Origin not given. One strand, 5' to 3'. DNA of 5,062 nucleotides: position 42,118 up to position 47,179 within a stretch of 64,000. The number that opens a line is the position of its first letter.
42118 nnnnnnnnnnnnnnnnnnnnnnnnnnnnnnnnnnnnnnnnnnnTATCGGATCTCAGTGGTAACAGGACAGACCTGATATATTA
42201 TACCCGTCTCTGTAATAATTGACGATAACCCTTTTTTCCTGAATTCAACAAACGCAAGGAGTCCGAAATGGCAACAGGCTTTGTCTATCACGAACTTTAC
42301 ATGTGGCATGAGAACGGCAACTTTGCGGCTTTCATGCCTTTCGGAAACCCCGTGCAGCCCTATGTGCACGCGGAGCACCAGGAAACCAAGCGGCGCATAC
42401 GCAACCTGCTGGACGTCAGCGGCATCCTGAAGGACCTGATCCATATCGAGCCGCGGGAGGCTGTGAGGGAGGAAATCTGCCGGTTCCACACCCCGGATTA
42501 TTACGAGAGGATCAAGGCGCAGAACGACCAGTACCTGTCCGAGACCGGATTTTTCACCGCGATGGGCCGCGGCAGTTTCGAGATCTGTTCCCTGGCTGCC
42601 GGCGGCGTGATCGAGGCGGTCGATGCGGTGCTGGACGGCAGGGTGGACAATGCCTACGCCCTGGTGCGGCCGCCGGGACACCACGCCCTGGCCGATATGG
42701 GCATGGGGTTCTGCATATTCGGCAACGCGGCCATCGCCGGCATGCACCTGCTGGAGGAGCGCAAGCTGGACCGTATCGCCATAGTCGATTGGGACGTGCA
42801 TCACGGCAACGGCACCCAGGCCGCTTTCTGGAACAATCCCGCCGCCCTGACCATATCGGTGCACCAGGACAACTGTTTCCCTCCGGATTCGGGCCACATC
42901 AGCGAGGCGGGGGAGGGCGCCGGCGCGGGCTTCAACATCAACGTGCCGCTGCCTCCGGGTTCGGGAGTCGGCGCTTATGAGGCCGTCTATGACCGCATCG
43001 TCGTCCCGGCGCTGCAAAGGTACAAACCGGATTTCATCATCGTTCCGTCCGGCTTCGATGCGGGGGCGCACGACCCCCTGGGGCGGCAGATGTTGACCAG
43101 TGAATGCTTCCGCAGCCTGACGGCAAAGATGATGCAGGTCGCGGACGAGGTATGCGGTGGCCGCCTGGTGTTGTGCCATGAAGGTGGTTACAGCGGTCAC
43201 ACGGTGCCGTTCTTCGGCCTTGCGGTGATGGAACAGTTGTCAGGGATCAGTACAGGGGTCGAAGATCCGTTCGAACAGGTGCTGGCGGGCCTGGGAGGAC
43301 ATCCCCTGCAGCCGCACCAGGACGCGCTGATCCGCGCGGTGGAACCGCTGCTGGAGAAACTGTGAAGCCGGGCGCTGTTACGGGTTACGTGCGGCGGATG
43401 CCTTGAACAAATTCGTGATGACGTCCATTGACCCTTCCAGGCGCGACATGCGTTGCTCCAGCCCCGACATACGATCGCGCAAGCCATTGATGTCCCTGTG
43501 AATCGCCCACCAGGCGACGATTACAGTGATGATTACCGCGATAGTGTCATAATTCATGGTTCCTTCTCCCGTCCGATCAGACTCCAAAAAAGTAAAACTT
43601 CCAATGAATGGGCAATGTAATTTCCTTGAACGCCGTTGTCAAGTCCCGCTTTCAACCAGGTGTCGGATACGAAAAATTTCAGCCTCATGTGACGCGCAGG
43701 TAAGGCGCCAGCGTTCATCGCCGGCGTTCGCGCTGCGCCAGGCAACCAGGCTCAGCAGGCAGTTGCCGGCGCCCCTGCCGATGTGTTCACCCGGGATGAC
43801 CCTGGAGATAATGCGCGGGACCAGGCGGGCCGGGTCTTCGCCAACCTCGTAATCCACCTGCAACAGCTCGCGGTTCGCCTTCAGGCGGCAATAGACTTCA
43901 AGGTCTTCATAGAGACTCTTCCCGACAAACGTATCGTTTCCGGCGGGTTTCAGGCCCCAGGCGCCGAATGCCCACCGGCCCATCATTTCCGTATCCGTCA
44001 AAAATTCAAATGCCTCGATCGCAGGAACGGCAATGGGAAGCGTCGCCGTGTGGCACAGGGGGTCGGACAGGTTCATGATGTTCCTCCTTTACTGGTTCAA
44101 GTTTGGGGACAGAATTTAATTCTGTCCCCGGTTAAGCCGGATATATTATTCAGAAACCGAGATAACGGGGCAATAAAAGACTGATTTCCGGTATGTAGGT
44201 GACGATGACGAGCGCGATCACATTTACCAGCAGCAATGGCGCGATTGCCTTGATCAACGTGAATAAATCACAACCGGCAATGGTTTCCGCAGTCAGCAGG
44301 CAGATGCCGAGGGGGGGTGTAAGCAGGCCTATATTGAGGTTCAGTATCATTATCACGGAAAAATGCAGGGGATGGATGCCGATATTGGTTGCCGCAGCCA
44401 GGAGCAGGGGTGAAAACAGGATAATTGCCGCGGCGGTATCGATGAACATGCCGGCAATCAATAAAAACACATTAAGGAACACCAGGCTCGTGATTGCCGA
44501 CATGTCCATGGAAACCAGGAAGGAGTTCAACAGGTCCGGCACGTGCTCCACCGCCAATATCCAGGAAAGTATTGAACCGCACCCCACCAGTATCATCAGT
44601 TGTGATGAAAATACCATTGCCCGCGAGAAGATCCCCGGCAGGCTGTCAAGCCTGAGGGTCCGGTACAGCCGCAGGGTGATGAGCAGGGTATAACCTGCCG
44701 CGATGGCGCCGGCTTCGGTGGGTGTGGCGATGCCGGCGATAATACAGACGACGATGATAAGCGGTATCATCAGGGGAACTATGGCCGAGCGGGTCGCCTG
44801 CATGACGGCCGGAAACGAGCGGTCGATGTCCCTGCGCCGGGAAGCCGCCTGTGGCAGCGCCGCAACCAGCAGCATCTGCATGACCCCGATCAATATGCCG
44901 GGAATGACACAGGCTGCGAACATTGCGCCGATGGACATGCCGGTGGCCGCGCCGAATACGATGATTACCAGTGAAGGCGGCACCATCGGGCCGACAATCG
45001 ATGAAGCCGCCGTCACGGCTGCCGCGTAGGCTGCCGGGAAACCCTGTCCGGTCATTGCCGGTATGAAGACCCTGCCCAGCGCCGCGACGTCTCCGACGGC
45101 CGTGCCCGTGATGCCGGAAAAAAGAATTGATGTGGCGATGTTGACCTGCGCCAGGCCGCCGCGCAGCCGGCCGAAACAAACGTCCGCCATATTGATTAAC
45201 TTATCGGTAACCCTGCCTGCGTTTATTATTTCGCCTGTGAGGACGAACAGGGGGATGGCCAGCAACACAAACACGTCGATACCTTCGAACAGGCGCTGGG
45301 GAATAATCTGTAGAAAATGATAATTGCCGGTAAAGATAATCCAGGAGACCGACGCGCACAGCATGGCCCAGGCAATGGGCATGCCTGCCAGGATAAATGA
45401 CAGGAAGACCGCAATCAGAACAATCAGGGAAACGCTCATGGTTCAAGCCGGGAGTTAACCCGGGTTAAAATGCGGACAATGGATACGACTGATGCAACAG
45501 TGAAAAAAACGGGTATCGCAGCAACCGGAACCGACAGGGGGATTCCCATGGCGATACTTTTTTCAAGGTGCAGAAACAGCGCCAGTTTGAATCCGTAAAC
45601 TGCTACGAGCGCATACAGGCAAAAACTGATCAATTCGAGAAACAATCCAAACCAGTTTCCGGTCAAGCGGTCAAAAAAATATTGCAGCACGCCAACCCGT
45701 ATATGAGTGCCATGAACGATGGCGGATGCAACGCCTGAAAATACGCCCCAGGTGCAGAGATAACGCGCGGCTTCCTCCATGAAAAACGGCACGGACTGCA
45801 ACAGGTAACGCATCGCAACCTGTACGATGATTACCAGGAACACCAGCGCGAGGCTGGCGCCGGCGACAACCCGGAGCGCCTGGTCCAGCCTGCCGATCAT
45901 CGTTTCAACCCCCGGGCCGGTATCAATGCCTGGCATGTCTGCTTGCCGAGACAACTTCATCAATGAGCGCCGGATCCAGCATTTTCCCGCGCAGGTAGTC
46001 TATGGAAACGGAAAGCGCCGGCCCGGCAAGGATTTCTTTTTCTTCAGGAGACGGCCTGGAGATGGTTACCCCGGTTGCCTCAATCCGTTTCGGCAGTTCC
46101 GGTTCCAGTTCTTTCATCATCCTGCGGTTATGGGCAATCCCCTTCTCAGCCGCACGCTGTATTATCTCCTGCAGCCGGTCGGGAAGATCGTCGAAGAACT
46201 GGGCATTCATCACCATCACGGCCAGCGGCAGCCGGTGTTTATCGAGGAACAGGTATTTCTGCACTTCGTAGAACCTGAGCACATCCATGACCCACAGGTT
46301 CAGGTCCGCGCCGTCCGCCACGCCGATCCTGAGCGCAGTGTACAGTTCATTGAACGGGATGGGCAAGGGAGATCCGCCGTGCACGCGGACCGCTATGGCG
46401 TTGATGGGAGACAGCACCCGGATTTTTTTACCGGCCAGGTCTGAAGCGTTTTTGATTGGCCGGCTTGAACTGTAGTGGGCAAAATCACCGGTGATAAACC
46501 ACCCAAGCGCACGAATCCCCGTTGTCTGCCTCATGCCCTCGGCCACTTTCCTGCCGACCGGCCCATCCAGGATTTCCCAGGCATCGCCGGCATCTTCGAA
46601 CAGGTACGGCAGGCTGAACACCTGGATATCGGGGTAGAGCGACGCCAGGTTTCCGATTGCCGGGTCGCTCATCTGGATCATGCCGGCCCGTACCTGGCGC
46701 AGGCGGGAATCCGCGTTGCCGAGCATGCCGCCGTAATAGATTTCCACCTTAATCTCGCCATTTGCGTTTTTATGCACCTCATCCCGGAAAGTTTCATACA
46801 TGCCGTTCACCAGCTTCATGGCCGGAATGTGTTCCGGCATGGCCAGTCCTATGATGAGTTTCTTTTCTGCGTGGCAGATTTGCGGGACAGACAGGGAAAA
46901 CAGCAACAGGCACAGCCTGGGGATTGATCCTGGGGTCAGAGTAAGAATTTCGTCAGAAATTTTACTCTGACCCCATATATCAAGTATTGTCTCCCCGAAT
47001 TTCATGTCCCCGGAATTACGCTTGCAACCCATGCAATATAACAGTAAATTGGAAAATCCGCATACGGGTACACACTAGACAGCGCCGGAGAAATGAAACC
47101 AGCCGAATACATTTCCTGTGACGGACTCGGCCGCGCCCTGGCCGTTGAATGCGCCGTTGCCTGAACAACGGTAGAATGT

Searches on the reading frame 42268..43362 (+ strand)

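Call 9: search_protein_families(library=pfam, proteins=[window:42268-43362:+], max_evalue=0.001)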
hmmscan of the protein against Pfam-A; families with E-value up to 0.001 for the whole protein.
window:42268-43362:+ (365 aa): 1 family
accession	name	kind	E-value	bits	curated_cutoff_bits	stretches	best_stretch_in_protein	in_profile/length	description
PF00850.24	Hist_deacetyl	-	7.8e-85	285.2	27.9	1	34-313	1-287/298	Histone deacetylase domain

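Call 71: search_protein_families(library=ncbifam, proteins=[window:42268-43362:+], max_evalue=1e-10)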
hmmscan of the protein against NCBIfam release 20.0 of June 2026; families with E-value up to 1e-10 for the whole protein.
window:42268-43362:+ (365 aa): 0 families

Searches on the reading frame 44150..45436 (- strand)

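Call 9: search_protein_families(library=pfam, proteins=[window:44150-45436:-], max_evalue=0.001)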
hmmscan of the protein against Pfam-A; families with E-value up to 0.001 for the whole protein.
window:44150-45436:- (428 aa): 1 family
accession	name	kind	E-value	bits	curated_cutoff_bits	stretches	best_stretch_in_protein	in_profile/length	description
PF06808.19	DctM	-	1e-104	351.1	23.8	1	9-418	2-413/413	Tripartite ATP-independent periplasmic transporter, DctM component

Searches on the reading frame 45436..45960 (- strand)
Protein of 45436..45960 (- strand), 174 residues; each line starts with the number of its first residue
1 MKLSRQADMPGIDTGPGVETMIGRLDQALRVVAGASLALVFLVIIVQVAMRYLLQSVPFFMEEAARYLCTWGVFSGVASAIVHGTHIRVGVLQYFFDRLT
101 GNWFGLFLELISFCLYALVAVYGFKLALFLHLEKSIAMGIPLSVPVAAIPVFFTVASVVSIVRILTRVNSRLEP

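Call 9: search_protein_families(library=pfam, proteins=[window:45436-45960:-], max_evalue=0.001)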
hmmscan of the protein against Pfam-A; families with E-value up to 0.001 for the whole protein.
window:45436-45960:- (174 aa): 1 family
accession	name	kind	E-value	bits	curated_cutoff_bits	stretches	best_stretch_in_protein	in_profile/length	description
PF04290.18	DctQ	-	1.3e-20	74.1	28.3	1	41-168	2-130/132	Tripartite ATP-independent periplasmic transporters, DctQ component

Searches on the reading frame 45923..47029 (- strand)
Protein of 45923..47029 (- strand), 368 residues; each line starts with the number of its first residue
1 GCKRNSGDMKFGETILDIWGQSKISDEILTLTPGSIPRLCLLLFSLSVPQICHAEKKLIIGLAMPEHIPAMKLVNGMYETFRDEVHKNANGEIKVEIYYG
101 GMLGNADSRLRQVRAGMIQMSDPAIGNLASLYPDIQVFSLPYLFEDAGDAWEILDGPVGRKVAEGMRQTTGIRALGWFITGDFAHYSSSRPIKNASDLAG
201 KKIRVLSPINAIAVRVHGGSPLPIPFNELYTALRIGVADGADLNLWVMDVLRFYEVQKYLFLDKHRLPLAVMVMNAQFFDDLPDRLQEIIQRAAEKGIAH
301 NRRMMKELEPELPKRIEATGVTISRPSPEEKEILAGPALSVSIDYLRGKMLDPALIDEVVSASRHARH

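Call 9: search_protein_families(library=pfam, proteins=[window:45923-47029:-], max_evalue=0.001)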
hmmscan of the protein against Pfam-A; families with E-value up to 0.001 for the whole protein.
window:45923-47029:- (368 aa): 1 family
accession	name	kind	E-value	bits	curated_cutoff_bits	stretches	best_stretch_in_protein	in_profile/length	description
PF03480.18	DctP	-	2e-59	201.7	23.4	1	77-332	14-269/286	Bacterial extracellular solute-binding protein, family 7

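Call 20: search_protein_families(library=ncbifam, proteins=[window:45923-47029:-], max_evalue=0.00001)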
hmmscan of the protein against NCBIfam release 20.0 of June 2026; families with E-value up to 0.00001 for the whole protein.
window:45923-47029:- (368 aa): 2 families
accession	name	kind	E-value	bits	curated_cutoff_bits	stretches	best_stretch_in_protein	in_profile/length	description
TIGR00787.1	dctP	subfamily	2.1e-52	178.1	175.05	1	79-315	16-252/257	DctP family TRAP transporter solute-binding subunit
NF037995.1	TRAP_S1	subfamily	2.2e-51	174.8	50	1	78-332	16-269/271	TRAP transporter substrate-binding protein DctP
